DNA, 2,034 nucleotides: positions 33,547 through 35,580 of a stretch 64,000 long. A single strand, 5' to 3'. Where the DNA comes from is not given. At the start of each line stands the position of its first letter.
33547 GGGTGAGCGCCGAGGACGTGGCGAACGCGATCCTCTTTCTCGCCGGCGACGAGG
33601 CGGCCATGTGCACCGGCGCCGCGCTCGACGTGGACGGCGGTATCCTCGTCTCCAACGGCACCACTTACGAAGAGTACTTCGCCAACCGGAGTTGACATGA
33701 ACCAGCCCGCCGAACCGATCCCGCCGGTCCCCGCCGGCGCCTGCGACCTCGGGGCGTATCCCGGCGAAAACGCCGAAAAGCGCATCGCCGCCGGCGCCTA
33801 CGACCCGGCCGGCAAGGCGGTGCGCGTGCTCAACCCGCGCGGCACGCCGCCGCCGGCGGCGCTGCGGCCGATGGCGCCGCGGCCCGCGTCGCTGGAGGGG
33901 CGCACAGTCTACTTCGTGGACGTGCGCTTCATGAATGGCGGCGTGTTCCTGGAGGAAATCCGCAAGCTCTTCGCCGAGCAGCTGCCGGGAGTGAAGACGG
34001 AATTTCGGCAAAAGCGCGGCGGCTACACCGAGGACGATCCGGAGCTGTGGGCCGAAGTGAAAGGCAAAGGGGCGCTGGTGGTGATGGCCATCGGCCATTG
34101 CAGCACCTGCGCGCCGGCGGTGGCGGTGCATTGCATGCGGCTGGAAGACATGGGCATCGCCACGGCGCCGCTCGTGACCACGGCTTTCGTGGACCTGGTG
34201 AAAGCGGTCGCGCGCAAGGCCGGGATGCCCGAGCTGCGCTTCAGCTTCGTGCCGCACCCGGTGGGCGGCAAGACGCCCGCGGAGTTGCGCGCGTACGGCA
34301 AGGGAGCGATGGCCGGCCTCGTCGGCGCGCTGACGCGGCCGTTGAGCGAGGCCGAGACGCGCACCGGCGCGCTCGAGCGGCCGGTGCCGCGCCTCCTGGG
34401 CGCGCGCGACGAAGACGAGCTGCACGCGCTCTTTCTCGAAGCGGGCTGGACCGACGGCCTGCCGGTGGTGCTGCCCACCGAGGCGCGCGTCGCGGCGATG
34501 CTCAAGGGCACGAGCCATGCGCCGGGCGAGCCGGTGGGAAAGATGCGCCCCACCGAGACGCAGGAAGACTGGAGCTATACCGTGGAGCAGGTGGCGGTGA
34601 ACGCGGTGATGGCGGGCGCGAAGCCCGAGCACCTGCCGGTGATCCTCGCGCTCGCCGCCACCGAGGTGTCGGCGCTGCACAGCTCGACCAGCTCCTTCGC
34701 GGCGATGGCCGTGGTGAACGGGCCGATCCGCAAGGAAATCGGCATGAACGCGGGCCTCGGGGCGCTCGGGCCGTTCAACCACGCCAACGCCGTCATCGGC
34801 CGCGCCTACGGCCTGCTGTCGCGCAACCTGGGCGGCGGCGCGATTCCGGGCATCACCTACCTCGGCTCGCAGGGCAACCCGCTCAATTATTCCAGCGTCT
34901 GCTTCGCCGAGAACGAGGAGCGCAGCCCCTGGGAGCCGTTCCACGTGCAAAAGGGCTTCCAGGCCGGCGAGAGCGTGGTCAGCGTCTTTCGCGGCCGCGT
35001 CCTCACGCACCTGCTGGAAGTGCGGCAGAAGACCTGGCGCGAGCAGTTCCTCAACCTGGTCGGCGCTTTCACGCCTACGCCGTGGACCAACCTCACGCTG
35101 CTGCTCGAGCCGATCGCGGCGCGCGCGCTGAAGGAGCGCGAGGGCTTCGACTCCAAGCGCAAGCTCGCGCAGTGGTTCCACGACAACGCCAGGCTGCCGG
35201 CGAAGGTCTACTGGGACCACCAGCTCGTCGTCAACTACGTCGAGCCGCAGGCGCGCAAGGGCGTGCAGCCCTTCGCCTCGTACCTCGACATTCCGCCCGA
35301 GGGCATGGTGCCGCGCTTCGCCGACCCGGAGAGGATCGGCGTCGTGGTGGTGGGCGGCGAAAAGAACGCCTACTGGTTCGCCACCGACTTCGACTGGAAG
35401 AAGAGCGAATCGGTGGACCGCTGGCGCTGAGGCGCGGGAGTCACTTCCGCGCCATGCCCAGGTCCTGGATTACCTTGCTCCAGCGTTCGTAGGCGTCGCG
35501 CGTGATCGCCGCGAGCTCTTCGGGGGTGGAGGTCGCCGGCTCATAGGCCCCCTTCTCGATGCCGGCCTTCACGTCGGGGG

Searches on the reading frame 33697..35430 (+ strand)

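Call 81: search_protein_families(library=ncbifam, proteins=[window:33697-35430:+], max_evalue=1e-10)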
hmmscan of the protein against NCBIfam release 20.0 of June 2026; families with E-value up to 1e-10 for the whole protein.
window:33697-35430:+ (577 aa): 1 family
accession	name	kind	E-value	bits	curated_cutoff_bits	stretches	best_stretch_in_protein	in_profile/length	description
NF041046.1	UGSC_fam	equivalog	5.7e-20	71.8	125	1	68-212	2-146/147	UGSC family (seleno)protein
